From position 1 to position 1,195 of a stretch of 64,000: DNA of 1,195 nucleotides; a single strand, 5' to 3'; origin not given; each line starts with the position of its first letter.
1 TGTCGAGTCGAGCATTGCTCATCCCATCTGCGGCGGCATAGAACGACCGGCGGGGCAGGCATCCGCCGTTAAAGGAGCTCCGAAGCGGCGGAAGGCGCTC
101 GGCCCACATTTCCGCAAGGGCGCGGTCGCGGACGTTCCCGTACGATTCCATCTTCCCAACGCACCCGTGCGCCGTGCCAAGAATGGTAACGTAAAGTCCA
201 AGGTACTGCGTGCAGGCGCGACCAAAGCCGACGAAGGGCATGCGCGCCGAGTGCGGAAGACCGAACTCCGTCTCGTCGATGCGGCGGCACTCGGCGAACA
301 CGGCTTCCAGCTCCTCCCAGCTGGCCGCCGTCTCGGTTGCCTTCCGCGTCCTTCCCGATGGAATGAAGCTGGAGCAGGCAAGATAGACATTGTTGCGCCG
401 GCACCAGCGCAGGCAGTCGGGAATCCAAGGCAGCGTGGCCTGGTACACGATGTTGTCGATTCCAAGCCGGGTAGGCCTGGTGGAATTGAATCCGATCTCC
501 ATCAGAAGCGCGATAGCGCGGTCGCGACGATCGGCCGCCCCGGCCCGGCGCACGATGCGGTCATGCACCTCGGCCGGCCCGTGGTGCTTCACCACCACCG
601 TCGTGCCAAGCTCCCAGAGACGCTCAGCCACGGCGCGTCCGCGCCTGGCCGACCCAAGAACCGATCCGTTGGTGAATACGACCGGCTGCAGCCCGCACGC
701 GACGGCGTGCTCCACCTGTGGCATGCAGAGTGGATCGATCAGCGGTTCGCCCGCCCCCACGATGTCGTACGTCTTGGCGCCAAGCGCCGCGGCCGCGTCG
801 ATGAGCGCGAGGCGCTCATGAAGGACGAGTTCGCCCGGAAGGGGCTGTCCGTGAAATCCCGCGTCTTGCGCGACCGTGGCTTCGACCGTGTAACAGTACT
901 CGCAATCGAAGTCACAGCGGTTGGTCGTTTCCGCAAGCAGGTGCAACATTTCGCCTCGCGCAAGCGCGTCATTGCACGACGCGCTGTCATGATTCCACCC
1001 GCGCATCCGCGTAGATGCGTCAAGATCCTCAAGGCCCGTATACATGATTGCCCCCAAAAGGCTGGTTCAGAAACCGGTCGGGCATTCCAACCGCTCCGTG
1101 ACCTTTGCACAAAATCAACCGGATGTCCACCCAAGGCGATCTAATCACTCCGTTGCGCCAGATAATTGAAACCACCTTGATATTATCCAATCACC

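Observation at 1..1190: Truncated SPASM-domain radical SAM gene at the left edge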

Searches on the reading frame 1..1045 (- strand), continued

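Call 19: search_solved_structures(query=A1, max_evalue=0.01, show_alignments=2)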
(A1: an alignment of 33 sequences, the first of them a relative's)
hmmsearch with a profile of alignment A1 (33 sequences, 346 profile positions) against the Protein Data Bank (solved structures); distinct sequences matched with E-value up to 0.01: 27.
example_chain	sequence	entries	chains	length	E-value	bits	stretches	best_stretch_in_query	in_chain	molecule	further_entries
6efn_A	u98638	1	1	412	1.2e-11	47.4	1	33-311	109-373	Sporulation killing factor maturation protein SkfB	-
6c8v_A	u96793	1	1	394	8.4e-08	34.8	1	35-212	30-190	Coenzyme PQQ synthesis protein E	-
2fb2_A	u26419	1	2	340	1.1e-07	34.4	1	34-254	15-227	Molybdenum cofactor biosynthesis protein A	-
8vpo_A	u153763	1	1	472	2.5e-07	33.2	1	18-179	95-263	Radical SAM core domain-containing protein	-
1tv7_A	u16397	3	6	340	2.8e-07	33.1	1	35-254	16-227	Molybdenum cofactor biosynthesis protein A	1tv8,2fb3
4m7t_A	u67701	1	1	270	2.8e-07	33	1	35-141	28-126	BtrN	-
4m7s_A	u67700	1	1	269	5.3e-07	32.1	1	36-141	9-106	BtrN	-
8hzv_A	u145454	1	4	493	2.4e-06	30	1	42-212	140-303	Radical S-Adenosyl-L-methionine Enzyme DesII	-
8hzy_A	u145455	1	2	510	2.6e-06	29.9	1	42-212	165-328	DesII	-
7tol_A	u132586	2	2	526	7.3e-05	25.1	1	33-213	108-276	glycerol dibiphytanyl glycerol tetraether - macrocyclic archaeol synthase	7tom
6y1x_A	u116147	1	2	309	0.00026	23.3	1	39-171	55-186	Radical SAM domain protein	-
5wgg_A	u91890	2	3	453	0.00035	22.9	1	30-160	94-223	Radical SAM domain protein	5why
4k36_A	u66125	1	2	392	0.00056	22.2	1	39-313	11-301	Anaerobic sulfatase-maturating enzyme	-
4k37_A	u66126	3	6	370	0.00059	22.1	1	39-313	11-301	Anaerobic sulfatase-maturating enzyme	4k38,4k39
7vob_C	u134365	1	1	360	0.0021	20.3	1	39-175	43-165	Cytosylglucuronate decarboxylase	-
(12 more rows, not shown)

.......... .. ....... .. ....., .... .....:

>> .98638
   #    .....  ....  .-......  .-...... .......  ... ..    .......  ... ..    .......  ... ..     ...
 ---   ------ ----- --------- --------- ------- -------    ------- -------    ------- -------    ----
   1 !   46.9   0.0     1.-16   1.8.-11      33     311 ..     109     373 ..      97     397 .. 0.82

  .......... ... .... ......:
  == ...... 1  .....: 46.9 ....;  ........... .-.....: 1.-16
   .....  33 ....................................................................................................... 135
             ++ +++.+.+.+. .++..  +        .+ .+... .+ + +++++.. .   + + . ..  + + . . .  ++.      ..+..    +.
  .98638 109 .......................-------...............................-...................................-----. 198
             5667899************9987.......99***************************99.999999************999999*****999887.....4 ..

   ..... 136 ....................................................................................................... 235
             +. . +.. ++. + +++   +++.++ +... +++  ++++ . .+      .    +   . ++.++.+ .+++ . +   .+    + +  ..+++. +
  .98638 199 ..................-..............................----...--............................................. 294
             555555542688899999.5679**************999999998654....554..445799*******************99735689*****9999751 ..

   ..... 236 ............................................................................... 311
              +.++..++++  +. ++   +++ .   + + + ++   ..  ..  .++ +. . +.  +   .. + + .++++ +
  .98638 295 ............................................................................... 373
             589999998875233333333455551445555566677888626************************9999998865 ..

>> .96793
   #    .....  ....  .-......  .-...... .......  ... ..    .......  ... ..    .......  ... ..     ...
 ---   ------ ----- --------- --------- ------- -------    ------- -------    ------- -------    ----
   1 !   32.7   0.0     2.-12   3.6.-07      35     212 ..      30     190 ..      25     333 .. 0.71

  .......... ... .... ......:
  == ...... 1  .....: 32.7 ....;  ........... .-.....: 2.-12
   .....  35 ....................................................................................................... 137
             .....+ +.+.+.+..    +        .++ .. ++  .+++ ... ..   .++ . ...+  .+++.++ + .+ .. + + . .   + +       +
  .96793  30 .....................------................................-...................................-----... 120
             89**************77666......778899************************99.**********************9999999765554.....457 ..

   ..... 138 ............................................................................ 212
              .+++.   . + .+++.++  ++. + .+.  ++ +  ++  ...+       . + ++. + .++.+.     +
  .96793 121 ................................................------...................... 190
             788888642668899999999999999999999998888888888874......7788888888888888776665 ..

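Call 22: find_related_loci(query=A1, collection=genome_contigs, flank=6000)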
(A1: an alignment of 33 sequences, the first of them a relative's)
Query A1 (351 aa) in genome_contigs; peptide patterns used: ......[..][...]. (x = any residue, [..] = any of these).
220 stretches matched a pattern; 35 encode a relative of the query (tblastn E <= 1e-3); 35 distinct loci.
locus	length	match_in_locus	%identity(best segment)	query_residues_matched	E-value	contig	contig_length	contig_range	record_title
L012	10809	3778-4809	74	7-351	2e-172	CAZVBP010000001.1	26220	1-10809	MAG TPA_asm: uncultured Gammaproteobacteria bacterium isolate SRP278252_co2_354 genome assembly, contig: NODE_3675_lengt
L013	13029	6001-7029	73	7-351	1e-170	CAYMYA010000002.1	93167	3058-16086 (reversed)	MAG TPA_asm: uncultured Gammaproteobacteria bacterium isolate SRP192515_co2_178 genome assembly, contig: NODE_132_length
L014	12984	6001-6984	74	7-335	2e-164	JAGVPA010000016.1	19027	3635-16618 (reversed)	MAG: bacterium isolate DeMMO3_36 c_000000096759, whole genome shotgun sequence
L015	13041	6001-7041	38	7-346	2e-62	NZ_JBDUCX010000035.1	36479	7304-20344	MAG: Chthoniobacter sp. isolate cluster4_bin.57 NODE_1345_length_36479_cov_7.291346, whole genome shotgun sequence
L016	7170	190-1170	36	14-336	2e-60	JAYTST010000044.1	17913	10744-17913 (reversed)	MAG: bacterium isolate GFS_5272 GFS_5272_43, whole genome shotgun sequence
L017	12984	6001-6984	37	14-336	2e-59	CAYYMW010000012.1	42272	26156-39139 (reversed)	MAG TPA_asm: uncultured Verrucomicrobiota bacterium isolate binchicken_co269_135 genome assembly, contig: NODE_751_lengt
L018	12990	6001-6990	34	14-341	8e-58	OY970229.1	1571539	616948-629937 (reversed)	MAG: uncultured Candidatus Micrarchaeota archaeon isolate MFD01476.bin.c.6 genome assembly, chromosome: 1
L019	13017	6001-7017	35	14-347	5e-58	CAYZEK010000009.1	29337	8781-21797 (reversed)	MAG TPA_asm: uncultured Candidatus Saccharibacteria bacterium isolate binchicken_co245_329 genome assembly, contig: NODE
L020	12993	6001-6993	34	14-343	2e-56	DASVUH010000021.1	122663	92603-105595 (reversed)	MAG TPA_asm: Pyrinomonadaceae bacterium isolate SMAG_U3312 k141_7626, whole genome shotgun sequence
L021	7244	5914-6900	38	14-336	1e-55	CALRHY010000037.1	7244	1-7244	MAG: Candidatus Uhrbacteria bacterium RIFOXYB12_FULL_58_10 isolate MaH-04nov19-253 genome assembly, contig: MaH-04nov19-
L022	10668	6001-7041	34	14-351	2e-55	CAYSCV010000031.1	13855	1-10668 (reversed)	MAG TPA_asm: uncultured Methanosarcinales archaeon isolate ERP125453_co2_216 genome assembly, contig: NODE_1703_length_1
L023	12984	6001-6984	34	14-336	1e-54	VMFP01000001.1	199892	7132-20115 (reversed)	MAG: Parcubacteria group bacterium Gr01-1014_38 G01um101438_scaffold_10, whole genome shotgun sequence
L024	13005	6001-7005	32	14-345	4e-53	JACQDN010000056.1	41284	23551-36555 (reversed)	MAG: Proteobacteria bacterium isolate NC_groundwater_995_Pr1_S-0.65um_61_14 Montesol18_Sp65_coassembly_scaffold_834916,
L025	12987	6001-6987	36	14-337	3e-52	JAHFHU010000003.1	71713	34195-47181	MAG: Candidatus Magasanikiibacteriota bacterium isolate nzgw346 NODE_409_length_71714_cov_4.268336, whole genome shotgun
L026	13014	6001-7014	32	14-341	2e-51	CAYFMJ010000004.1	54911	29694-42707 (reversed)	MAG TPA_asm: uncultured Methanosarcinales archaeon isolate ERP019367_co1_71 genome assembly, contig: NODE_687_length_549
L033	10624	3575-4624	29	8-333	1e-42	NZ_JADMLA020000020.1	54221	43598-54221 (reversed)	MAG: Prosthecochloris sp. isolate N2 k99_3823, whole genome shotgun sequence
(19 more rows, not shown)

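Call 24: predict_structure(alignment_id=A1)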
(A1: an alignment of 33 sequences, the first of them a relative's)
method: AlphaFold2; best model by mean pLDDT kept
length: 351 residues; sequences in the alignment: 33
mean_pLDDT: 89.8   pTM: 0.91
mean pLDDT of the five models: 89.8, 89.6, 88.4, 87.6, 87.5
residues with pLDDT >= 90: 241; 70-90: 82; 50-70: 18; < 50: 10
segments of 3 or more residues with pLDDT < 50: 54-59
pLDDT, mean of each block of 10 residues (from residue 1): 67 89 95 96 85 51 69 96 99 90 96 99 97 98 99 96 93 98 98 96 95 97 84 62 91 96 90 88 95 91 97 97 90 84 83 84
secondary structure, 60 per line:
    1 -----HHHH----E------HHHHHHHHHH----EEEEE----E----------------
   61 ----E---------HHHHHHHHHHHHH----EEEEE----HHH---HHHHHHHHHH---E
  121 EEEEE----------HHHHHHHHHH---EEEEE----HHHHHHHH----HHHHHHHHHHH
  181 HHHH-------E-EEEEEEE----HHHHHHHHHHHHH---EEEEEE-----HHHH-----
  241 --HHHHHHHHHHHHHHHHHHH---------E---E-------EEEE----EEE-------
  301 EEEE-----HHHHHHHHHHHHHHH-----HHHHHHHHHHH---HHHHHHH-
elements in order: H6-9 H21-30 E35-39 H75-87 E92-96 H107-116 E120-125 H136-145 E149-153 H158-165 H170-184 E194-200 H205-217 E221-226 H232-235 H243-261 E283-286 E291-293 E301-304 H310-324 H330-340 H344-350

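Call 27: search_protein_families(library=padloc, proteins=[P0001, L015:4914-5954:+, L011:7087-8049:+, L033:5157-6704:+, L001:11267-11599:+, L001:11058-11261:+], max_evalue=0.01)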
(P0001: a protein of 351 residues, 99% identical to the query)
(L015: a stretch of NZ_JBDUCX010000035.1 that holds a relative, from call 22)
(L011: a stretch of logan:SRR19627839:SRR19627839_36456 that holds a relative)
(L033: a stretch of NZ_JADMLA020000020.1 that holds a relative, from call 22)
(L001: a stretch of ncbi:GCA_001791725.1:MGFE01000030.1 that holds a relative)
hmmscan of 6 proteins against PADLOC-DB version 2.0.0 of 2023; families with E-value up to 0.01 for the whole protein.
P0001 (351 aa): 3 families
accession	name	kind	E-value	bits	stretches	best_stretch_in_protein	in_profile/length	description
PDLC02903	pVip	-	3.9e-08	31.1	1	41-133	7-84/257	Viperins not associated with kinases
PDLC02904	pVip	-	0.00036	18.1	1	41-132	10-90/262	Viperins associated with kinases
PDLC02905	pVip-kinase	-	0.0031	14.8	1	42-133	190-275/474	Viperin-kinase fusion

L015:4914-5954:+ (346 aa): 0 families

L011:7087-8049:+ (320 aa): 0 families

L033:5157-6704:+ (515 aa): 1 family
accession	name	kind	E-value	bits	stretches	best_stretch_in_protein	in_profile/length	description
PDLC04689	PDC-M51A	-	5e-07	26.9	1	155-348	93-285/420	-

L001:11267-11599:+ (110 aa): 0 families

L001:11058-11261:+ (67 aa): 0 families

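Call 28: search_protein_families(library=pfam, proteins=[L015:4914-5954:+, L011:7087-8049:+, L033:5157-6704:+, L018:4853-5839:-, L001:11267-11599:+, L001:11058-11261:+, L001:12708-14885:-, L003:5105-5863:-], max_evalue=0.01)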
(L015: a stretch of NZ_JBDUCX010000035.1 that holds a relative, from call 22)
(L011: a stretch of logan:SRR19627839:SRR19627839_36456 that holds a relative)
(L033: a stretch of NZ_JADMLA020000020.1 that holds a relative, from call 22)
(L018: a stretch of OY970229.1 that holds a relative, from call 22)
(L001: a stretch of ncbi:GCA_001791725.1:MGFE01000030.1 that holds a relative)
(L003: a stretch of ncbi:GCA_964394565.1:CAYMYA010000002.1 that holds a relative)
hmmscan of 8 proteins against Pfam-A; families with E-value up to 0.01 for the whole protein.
L015:4914-5954:+ (346 aa): 0 families

L011:7087-8049:+ (320 aa): 0 families

L033:5157-6704:+ (515 aa): 2 families
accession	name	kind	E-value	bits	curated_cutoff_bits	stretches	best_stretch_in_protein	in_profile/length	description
PF02310.24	B12-binding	-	2.2e-11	44.1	32.1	1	119-192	40-112/121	B12 binding domain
PF04055.27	Radical_SAM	-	1.7e-06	28.8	29.5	1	253-416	3-160/166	Radical SAM superfamily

L018:4853-5839:- (328 aa): 17 families
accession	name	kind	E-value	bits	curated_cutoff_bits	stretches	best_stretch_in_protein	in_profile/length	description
PF13412.12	HTH_24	-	1.3e-20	73.2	21.9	2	6-51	2-47/48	Winged helix-turn-helix DNA-binding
PF13404.12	HTH_AsnC-type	-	1.2e-18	67.1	27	2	5-45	1-41/42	AsnC-type helix-turn-helix domain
PF01047.28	MarR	-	1.3e-11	44.6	24.6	2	178-222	4-48/59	MarR family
PF12840.13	HTH_20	-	5.9e-07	29.8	27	0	12-52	9-49/51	Helix-turn-helix domain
PF01037.27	AsnC_trans_reg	-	5e-06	26.8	25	0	80-127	8-57/73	Lrp/AsnC ligand binding domain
PF04182.18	B-block_TFIIIC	-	0.00016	22.1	22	1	194-226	21-53/73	B-block binding subunit of TFIIIC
PF08280.17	HTH_Mga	-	0.00047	20.5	23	1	177-216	5-44/59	M protein trans-acting positive regulator (MGA) HTH domain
PF08279.18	HTH_11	-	0.0006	20.1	25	0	11-50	4-44/55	HTH domain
PF22979.2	HTH_69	-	0.0015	18.8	27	0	25-55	30-60/69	Winged helix-turn-helix domain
PF01022.26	HTH_5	-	0.0016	18.7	22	0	22-53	16-47/47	Bacterial regulatory protein, arsR family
PF12802.13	MarR_2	-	0.0018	18.8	27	0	185-221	13-50/61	MarR family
PF13545.12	HTH_Crp_2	-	0.0018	18.7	27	0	191-222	22-53/70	Crp-like helix-turn-helix domain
PF13518.12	HTH_28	-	0.0019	18.7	25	0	21-49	13-40/52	Helix-turn-helix domain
PF22451.2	NirdL-like_HTH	-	0.0019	18.2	27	0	9-51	1-46/47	Siroheme decarboxylase NirDL-like HTH domain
PF01638.23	HxlR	-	0.0032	17.7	20.8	0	24-67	21-65/91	HxlR-like helix-turn-helix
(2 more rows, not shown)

L001:11267-11599:+ (110 aa): 0 families

L001:11058-11261:+ (67 aa): 0 families

L001:12708-14885:- (725 aa): 0 families

L003:5105-5863:- (252 aa): 21 families
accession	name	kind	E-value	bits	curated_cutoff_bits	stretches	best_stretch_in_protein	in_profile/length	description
PF01978.25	TrmB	-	1.7e-16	60.2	25.6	1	7-74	1-67/68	Sugar-specific transcriptional regulator TrmB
PF12802.13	MarR_2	-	3.1e-07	30.9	27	1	11-65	2-57/61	MarR family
PF00392.27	GntR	-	3.3e-06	27.1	27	1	33-64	29-60/64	Bacterial regulatory proteins, gntR family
PF01325.25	Fe_dep_repress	-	3.7e-06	27.5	26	1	25-59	19-53/60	Iron dependent repressor, N-terminal DNA binding domain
PF01047.28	MarR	-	5e-06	26.7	24.6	1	26-62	15-51/59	MarR family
PF13412.12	HTH_24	-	1.8e-05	24.7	21.9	1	31-58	20-47/48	Winged helix-turn-helix DNA-binding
PF13384.12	HTH_23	-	3.3e-05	24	24.6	1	25-57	12-46/50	Homeodomain-like domain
PF08279.18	HTH_11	-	4.9e-05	23.6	25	1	28-58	15-46/55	HTH domain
PF25213.1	HVO_A0261_N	-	5.2e-05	23.5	35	1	21-65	17-61/86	HVO_A0261 N-terminal domain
PF13730.12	HTH_36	-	6.1e-05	23.2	25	1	11-58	2-55/55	Helix-turn-helix domain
PF13551.12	HTH_29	-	6.3e-05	23.4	28.1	1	31-57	15-41/64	Winged helix-turn helix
PF13518.12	HTH_28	-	0.00014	22.3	25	1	22-57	8-41/52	Helix-turn-helix domain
PF13545.12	HTH_Crp_2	-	0.00014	22.2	27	1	29-79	23-69/70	Crp-like helix-turn-helix domain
PF13463.12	HTH_27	-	0.00028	21.5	22.2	1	12-64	1-53/68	Winged helix DNA-binding domain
PF09339.16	HTH_IclR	-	0.00041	20.5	22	1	32-60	22-50/52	IclR helix-turn-helix domain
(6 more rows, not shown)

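Call 39: find_encoding_contigs(protein=P0009, flank=5000, max_places=1)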
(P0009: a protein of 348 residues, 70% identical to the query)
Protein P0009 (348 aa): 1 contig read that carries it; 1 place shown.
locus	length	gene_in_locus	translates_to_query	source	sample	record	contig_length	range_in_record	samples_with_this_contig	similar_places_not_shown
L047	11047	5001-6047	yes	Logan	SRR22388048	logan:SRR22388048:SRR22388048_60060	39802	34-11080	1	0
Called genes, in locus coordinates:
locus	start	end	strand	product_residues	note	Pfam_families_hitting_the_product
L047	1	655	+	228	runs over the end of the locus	?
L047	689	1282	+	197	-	PF01789:PsbP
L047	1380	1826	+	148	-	-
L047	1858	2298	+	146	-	-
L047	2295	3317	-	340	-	PF00512:HisKA, PF13581:HATPase_c_2 (weak), PF02518:HATPase_c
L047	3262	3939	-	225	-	PF00072:Response_reg, PF00486:Trans_reg_C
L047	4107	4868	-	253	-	PF01978:TrmB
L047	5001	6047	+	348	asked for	PF04055:Radical_SAM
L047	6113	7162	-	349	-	PF00437:T2SSE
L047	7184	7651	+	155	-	PF02367:TsaE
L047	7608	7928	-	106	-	PF05239:PRC (weak)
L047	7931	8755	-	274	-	PF02096:60KD_IMP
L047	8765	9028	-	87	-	PF01809:YidD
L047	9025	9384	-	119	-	PF00825:Ribonuclease_P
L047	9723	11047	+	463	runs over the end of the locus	PF11638:DnaA_N, PF00308:Bac_DnaA, PF01695:IstB_IS21, PF00004:AAA, PF08299:Bac_DnaA_C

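Call 40: find_encoding_contigs(protein=P0012, flank=5000, max_places=1)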
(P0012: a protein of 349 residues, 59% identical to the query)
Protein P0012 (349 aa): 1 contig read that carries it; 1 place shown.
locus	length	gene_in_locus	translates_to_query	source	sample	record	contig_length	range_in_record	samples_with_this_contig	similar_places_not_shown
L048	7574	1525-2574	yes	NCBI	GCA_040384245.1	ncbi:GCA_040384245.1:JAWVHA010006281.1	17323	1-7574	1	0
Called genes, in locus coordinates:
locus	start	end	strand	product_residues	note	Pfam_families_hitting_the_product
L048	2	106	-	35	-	?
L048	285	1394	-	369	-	PF12146:Hydrolase_4, PF00561:Abhydrolase_1, PF12697:Abhydrolase_6, PF20408:Abhydrolase_11 (weak), PF24963:DUF7768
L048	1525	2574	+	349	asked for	PF04055:Radical_SAM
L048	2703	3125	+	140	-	PF01797:Y1_Tnp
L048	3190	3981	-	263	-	-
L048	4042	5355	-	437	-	PF26900:Phage_lambda_Ea47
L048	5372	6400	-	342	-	PF13289:SIR2_2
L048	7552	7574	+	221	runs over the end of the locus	-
